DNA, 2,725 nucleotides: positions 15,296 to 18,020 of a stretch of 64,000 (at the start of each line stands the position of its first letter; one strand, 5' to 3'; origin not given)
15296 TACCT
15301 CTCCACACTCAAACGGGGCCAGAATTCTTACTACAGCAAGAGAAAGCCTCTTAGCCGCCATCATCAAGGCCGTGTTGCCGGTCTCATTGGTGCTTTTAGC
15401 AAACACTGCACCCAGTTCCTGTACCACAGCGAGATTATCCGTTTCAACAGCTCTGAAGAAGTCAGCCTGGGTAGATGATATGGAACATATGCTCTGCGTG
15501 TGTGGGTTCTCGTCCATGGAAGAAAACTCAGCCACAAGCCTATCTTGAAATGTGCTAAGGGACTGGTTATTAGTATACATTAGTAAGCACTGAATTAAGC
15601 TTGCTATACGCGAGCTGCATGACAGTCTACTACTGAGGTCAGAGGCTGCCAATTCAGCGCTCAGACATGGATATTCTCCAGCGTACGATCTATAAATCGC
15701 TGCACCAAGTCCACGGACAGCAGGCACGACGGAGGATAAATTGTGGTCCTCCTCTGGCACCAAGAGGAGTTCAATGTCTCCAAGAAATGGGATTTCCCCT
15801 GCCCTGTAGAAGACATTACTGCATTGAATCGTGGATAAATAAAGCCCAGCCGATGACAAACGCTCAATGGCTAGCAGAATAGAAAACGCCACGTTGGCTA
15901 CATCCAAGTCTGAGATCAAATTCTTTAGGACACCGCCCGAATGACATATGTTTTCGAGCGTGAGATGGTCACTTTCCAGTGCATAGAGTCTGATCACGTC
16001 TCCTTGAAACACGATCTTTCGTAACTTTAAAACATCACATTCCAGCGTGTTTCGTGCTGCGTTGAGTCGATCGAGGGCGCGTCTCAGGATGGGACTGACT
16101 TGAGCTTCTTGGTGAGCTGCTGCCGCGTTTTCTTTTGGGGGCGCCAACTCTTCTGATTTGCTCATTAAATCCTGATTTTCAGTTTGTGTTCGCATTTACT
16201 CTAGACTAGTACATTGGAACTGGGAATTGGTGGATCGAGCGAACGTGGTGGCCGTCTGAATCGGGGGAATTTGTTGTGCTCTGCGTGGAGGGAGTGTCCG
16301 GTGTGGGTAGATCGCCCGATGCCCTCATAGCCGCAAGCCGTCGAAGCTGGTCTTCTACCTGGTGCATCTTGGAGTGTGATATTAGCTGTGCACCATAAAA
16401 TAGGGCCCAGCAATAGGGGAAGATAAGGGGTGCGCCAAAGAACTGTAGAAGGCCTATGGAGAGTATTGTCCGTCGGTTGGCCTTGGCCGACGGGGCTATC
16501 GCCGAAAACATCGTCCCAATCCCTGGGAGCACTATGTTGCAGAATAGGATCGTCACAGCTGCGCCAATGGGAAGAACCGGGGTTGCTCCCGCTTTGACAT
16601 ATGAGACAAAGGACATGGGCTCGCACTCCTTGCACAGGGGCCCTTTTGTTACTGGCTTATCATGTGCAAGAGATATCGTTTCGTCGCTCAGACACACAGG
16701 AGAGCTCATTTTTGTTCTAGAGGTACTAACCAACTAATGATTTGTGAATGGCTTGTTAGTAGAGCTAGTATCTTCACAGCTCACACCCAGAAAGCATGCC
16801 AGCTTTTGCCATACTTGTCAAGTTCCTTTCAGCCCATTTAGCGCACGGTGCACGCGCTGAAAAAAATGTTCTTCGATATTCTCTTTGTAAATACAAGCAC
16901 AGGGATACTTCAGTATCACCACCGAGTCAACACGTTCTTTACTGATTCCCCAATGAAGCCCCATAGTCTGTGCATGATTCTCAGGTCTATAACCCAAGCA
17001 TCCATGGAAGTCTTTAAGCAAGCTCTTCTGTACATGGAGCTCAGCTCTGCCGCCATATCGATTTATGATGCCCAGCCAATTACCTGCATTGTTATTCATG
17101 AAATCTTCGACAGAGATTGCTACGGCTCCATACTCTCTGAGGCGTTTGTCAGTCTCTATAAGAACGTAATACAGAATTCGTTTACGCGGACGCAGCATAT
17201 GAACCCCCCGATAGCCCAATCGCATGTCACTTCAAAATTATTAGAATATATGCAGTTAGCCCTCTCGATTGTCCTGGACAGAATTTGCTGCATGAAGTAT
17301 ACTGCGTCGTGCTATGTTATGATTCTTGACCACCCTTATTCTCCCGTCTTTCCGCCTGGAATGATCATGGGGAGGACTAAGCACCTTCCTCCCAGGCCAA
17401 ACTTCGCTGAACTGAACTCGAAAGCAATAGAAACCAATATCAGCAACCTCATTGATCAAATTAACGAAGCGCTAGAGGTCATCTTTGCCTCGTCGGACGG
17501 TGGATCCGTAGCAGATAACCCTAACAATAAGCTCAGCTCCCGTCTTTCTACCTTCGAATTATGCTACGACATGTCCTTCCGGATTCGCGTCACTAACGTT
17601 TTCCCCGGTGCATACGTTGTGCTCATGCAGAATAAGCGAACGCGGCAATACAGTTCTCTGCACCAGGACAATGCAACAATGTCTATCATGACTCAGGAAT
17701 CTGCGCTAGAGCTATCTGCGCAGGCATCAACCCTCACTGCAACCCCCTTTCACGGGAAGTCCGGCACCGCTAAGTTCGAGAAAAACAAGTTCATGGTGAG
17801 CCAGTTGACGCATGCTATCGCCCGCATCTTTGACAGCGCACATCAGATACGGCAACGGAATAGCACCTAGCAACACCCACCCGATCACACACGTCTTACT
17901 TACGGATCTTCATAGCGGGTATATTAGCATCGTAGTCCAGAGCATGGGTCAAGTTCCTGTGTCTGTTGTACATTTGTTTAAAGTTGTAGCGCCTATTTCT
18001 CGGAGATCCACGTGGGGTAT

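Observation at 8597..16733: Tandem duplication of a two-gene cassette: small 2-TM protein followed by a pseudokinase/ankyrin protein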

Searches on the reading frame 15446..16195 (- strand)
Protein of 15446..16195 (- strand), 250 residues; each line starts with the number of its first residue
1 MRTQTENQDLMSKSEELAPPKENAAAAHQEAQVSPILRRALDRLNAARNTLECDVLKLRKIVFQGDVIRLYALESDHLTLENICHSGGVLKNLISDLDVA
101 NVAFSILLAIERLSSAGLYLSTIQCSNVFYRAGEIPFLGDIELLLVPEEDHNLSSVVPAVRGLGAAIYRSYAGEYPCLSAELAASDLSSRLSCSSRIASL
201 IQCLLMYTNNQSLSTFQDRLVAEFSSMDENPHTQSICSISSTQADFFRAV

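Call 18: search_solved_structures(query=window:15446-16195:-, max_evalue=10, show_alignments=2)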
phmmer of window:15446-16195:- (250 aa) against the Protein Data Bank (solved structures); distinct sequences matched with E-value up to 10: 5.
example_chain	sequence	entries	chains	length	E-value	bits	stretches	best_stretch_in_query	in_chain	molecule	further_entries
4wsh_A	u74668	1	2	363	0.79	12.8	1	97-178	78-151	Uroporphyrinogen decarboxylase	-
4x7h_A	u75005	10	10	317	1.3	12.1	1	103-158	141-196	Eukaryotic translation initiation factor 2-alpha kinase 3,Eukaryotic translation initiatio | Eukaryotic translation initiation factor 2-alpha kinase 3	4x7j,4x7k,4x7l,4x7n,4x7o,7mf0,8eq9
4g31_A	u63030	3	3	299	1.6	11.8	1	102-158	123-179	Eukaryotic translation initiation factor 2-alpha kinase 3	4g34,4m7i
4buj_A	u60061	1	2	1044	1.8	11.7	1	192-236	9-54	ANTIVIRAL HELICASE SKI2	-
3qd2_B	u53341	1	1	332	1.8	11.6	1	103-159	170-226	Eukaryotic translation initiation factor 2-alpha kinase 3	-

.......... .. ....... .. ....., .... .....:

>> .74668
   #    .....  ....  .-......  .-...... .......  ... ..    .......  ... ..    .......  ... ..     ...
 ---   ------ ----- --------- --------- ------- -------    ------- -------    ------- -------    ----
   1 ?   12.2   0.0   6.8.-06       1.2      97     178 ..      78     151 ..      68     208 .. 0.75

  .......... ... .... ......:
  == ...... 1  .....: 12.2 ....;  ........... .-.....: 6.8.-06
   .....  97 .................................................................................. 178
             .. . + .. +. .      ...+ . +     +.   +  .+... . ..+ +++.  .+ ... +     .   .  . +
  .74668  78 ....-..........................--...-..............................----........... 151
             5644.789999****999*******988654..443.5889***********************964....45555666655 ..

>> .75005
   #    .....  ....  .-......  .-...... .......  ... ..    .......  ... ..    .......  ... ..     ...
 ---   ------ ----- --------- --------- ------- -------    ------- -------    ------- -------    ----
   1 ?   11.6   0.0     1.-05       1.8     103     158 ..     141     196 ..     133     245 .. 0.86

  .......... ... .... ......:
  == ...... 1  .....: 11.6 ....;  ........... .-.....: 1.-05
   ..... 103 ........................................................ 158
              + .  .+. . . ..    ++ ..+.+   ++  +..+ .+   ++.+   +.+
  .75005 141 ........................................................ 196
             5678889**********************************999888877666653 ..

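Call 21: search_protein_families(library=pfam, proteins=[window:15446-16195:-], max_evalue=10)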
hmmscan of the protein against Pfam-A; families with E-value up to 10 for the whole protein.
window:15446-16195:- (250 aa): 0 families

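Call 40: search_solved_structures(query=A3, max_evalue=10, show_alignments=1)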
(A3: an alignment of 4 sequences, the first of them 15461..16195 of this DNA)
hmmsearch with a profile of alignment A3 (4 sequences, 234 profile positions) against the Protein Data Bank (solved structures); distinct sequences matched with E-value up to 10: 11.
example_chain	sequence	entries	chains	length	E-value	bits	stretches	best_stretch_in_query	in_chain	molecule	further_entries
8zu2_A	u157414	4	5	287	0.11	15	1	86-135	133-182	Membrane-associated tyrosine- and threonine-specific cdc2-inhibitory kinase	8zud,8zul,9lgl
13lv_A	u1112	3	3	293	0.11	15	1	86-135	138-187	Membrane-associated tyrosine- and threonine-specific cdc2-inhibitory kinase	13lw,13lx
8ztx_A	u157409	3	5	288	0.11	15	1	86-135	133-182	Membrane-associated tyrosine- and threonine-specific cdc2-inhibitory kinase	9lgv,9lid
23es_A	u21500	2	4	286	0.11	15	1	86-135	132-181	Membrane-associated tyrosine- and threonine-specific cdc2-inhibitory kinase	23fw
9lgn_A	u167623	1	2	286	0.11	15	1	86-135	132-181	Membrane-associated tyrosine- and threonine-specific cdc2-inhibitory kinase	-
3p1a_A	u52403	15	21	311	0.12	14.9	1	86-135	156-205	Membrane-associated tyrosine- and threonine-specific cdc2-inhibitory kinase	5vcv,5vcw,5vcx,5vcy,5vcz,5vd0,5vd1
4g31_A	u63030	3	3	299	0.37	13.4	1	95-148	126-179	Eukaryotic translation initiation factor 2-alpha kinase 3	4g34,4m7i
3qd2_B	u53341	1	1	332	0.56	12.8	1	96-147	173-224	Eukaryotic translation initiation factor 2-alpha kinase 3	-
8k20_B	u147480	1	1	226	0.94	12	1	62-133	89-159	non-specific serine/threonine protein kinase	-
4x7h_A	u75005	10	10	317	1.2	11.7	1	95-147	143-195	Eukaryotic translation initiation factor 2-alpha kinase 3,Eukaryotic translation initiatio | Eukaryotic translation initiation factor 2-alpha kinase 3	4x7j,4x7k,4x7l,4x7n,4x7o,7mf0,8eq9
6bdn_A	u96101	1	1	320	1.7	11.2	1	79-121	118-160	Serine/threonine-protein kinase TAO3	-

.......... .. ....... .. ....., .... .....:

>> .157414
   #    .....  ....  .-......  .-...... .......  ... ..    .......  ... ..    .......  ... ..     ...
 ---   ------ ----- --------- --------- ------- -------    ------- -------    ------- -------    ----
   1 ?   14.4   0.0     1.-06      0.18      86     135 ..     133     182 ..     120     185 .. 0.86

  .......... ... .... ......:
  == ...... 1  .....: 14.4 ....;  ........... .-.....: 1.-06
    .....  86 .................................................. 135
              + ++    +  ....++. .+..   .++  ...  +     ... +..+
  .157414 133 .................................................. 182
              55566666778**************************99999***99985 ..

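Call 53: predict_structure(protein=window:15461-16108:-)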
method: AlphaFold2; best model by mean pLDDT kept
length: 216 residues; sequences in the alignment: 1
mean_pLDDT: 35.7   pTM: 0.23
mean pLDDT of the five models: 35.7, 33.5, 33.0, 33.0, 32.6
residues with pLDDT >= 90: 0; 70-90: 0; 50-70: 0; < 50: 216
segments of 3 or more residues with pLDDT < 50: 1-216
pLDDT, mean of each block of 10 residues (from residue 1): 37 43 36 38 36 30 31 41 40 32 31 36 37 39 33 30 32 36 41 42 34 30
secondary structure, 60 per line:
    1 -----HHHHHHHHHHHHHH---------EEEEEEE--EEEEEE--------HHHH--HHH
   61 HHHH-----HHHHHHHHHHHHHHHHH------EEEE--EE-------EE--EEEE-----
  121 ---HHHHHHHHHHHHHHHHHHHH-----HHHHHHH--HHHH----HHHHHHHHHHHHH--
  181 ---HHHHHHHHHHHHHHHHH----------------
elements in order: H6-19 E29-35 E38-43 H52-55 H58-64 H70-86 E93-96 E112-115 H124-143 H149-155 H158-161 H166-178 H184-200

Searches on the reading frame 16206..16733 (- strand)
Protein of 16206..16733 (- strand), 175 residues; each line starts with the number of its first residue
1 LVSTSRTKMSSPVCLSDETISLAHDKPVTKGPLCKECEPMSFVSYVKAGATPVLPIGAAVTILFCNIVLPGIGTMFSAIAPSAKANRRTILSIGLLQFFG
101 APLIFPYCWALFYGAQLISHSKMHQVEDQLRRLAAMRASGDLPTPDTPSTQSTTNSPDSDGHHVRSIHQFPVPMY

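Call 3: search_protein_families(library=pfam, proteins=[window:16206-16733:-], max_evalue=1)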
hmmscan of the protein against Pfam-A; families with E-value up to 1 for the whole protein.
window:16206-16733:- (175 aa): 2 families
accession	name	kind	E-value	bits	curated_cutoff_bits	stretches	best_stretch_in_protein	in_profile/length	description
PF15795.10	Spec3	-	1.2e-07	32.6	27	1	50-121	2-85/85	Ectodermal ciliogenesis protein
PF14711.11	Nitr_red_bet_C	-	0.13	12.3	27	1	113-138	33-58/81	Respiratory nitrate reductase beta C-terminal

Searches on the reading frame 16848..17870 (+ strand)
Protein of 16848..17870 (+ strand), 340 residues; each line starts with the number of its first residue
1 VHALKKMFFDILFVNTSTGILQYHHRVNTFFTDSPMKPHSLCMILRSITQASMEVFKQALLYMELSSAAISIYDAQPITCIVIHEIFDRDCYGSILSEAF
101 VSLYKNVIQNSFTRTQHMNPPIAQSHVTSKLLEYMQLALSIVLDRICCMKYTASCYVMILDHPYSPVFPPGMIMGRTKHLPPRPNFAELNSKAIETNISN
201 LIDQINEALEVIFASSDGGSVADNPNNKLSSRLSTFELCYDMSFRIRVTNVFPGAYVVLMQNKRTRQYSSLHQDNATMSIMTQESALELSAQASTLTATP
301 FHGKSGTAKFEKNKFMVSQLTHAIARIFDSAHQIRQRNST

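Call 20: search_protein_families(library=pfam, proteins=[window:16848-17870:+], max_evalue=0.001)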
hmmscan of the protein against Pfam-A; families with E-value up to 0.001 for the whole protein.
window:16848-17870:+ (340 aa): 0 families
